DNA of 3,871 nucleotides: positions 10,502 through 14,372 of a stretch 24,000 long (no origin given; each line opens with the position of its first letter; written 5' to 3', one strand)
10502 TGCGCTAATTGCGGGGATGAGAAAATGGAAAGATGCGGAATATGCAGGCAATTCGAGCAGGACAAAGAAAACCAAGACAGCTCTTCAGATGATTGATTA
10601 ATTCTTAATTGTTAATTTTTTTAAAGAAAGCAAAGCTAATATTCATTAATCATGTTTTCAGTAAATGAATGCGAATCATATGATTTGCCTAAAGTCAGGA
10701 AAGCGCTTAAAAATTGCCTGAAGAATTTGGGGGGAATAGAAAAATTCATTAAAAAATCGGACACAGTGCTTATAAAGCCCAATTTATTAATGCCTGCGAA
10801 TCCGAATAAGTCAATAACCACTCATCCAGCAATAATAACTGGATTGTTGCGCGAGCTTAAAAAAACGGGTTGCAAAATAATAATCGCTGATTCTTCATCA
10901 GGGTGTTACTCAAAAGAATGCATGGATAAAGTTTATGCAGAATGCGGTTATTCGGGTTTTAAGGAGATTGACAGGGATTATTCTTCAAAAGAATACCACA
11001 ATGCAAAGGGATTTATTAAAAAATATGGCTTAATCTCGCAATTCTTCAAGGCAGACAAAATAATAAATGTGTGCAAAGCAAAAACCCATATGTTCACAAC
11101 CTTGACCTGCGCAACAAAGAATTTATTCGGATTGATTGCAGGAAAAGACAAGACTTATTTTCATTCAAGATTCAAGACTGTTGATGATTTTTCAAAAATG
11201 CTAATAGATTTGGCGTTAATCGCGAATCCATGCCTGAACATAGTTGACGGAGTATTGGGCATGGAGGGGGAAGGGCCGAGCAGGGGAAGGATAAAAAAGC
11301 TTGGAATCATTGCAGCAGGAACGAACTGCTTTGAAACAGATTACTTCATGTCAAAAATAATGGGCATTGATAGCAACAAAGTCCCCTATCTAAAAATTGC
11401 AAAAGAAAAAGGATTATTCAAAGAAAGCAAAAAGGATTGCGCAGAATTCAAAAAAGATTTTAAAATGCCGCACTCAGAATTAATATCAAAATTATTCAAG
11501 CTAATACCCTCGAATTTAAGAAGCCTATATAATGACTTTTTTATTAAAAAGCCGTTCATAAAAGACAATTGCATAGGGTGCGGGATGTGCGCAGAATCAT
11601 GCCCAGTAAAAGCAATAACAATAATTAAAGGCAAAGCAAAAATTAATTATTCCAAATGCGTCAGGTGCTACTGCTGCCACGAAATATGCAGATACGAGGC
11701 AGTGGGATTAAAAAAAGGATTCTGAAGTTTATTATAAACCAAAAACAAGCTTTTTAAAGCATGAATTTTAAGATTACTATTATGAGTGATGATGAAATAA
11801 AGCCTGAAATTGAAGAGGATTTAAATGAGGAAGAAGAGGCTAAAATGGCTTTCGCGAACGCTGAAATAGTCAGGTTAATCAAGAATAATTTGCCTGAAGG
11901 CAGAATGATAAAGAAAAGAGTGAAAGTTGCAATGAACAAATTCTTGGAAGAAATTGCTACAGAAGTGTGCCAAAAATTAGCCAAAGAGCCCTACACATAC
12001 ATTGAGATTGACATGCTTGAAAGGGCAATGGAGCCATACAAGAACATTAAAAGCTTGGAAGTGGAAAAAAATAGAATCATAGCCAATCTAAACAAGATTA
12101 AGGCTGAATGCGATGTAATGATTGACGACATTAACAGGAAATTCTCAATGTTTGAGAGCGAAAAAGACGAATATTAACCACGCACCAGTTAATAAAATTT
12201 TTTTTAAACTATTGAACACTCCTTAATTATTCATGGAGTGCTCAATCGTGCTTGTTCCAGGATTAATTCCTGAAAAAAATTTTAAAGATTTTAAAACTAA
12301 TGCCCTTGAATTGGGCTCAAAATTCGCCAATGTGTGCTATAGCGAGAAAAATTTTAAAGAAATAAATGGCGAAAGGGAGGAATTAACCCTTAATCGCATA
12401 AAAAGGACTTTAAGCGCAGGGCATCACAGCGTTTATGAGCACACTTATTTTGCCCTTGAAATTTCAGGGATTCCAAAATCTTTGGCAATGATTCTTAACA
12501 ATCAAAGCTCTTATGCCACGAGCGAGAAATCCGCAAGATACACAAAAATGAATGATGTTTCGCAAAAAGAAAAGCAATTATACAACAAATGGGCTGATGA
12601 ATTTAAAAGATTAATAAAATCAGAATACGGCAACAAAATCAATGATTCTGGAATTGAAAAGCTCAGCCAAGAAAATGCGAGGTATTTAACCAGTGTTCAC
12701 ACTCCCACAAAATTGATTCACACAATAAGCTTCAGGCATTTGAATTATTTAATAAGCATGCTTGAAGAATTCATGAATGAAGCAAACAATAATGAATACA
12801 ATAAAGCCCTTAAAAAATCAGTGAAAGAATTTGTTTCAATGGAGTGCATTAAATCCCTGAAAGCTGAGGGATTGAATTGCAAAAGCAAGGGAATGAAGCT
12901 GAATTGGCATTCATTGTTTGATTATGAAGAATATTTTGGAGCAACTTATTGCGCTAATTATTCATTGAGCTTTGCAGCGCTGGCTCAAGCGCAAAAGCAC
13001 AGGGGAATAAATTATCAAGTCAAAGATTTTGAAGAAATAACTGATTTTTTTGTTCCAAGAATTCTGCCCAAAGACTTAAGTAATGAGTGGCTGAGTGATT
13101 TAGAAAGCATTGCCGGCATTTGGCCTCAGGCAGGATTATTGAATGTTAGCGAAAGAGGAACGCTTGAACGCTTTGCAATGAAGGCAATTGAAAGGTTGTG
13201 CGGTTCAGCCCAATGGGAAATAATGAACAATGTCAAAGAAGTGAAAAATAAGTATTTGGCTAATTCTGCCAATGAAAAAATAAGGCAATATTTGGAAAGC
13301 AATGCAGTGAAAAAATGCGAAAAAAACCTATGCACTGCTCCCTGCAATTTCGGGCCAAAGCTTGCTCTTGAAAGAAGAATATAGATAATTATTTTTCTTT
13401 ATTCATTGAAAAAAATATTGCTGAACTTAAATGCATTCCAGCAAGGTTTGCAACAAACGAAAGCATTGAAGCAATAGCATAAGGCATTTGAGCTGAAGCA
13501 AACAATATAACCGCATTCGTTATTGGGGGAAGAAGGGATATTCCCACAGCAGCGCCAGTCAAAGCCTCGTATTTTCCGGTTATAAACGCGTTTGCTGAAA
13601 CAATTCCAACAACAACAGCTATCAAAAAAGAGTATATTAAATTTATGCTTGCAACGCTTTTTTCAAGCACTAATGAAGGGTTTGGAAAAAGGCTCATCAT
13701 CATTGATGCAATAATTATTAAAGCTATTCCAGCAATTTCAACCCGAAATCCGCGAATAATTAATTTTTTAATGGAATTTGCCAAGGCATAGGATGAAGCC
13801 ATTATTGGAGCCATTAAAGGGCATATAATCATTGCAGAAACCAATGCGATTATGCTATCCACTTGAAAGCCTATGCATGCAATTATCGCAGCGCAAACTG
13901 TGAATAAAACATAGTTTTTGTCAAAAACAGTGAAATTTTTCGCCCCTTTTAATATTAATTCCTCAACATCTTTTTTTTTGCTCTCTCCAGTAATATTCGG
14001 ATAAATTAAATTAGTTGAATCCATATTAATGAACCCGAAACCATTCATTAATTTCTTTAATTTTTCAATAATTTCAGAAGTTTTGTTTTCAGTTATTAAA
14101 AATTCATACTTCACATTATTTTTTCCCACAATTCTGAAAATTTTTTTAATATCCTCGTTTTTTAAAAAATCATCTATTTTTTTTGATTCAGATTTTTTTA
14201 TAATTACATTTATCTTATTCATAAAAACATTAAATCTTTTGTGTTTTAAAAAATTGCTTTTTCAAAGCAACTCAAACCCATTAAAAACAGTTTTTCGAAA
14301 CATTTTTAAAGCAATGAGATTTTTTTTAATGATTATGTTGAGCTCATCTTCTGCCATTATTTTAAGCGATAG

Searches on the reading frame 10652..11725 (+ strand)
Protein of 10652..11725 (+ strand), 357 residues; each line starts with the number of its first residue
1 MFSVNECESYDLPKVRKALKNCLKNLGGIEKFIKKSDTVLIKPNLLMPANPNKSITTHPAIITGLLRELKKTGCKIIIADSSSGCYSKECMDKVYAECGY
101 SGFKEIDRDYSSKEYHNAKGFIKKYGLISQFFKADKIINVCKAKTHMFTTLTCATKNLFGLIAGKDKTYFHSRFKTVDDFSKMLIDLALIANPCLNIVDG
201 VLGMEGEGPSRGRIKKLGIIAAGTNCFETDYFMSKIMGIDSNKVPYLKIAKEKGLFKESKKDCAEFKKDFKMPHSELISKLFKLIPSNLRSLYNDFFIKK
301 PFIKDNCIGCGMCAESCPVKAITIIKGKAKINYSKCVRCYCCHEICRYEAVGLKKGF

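Call 10: search_protein_families(library=pfam, proteins=[window:10652-11725:+], max_evalue=0.01)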
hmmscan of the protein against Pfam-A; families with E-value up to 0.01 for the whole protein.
window:10652-11725:+ (357 aa): 10 families
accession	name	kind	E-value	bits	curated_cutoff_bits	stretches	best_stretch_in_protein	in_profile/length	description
PF04015.17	DUF362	-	1.3e-45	156.3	24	1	39-233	1-198/200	Domain of unknown function (DUF362)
PF00037.32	Fer4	-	1.2e-10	41.1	21.1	1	302-323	3-24/24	4Fe-4S binding domain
PF12837.12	Fer4_6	-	7e-07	29.3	25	1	304-322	6-24/24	4Fe-4S binding domain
PF13237.11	Fer4_10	-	1.3e-06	28.7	25.5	1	304-346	6-52/53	4Fe-4S dicluster domain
PF12838.12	Fer4_7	-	2e-06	28.6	27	1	306-350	1-52/52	4Fe-4S dicluster domain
PF12797.12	Fer4_2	-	2e-06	27.8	24.5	1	303-319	6-22/22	4Fe-4S binding domain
PF14697.11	Fer4_21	-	1e-05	26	35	1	301-323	35-58/59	4Fe-4S dicluster domain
PF13187.11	Fer4_9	-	7.7e-05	23.1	27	1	306-350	1-51/52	4Fe-4S dicluster domain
PF25160.1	LdpA_Fe-S-bd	-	0.0026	17.9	27.6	1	303-324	24-45/49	LdpA Fe-S cluster-binding domain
PF12800.12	Fer4_4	-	0.0065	17.2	24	1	305-319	2-16/17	4Fe-4S binding domain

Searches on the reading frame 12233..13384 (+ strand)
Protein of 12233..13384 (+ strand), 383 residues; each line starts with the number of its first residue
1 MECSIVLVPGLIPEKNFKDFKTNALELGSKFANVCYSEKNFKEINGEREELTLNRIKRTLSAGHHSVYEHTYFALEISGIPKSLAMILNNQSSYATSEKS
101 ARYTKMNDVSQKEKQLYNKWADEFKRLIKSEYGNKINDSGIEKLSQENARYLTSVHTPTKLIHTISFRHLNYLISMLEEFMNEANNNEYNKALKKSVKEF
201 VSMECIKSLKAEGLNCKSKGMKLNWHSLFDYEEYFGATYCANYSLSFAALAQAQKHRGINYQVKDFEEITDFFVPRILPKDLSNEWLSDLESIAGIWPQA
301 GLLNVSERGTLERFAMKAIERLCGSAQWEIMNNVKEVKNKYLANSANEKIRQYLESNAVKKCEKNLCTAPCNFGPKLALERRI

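Call 10: search_protein_families(library=pfam, proteins=[window:12233-13384:+], max_evalue=0.01)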
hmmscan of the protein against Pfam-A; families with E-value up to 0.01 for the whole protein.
window:12233-13384:+ (383 aa): 1 family
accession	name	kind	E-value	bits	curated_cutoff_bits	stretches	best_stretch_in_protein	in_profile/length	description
PF02511.20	Thy1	-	2.5e-18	67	24.8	1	23-195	8-180/191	Thymidylate synthase complementing protein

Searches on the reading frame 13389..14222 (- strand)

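Call 10: search_protein_families(library=pfam, proteins=[window:13389-14222:-], max_evalue=0.01)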
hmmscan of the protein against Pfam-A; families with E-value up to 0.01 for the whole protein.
window:13389-14222:- (277 aa): 1 family
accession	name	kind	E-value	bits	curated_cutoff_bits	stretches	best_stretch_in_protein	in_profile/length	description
PF04087.19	DUF389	-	2.3e-19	70.2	23.9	1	131-264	1-136/137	Domain of unknown function (DUF389)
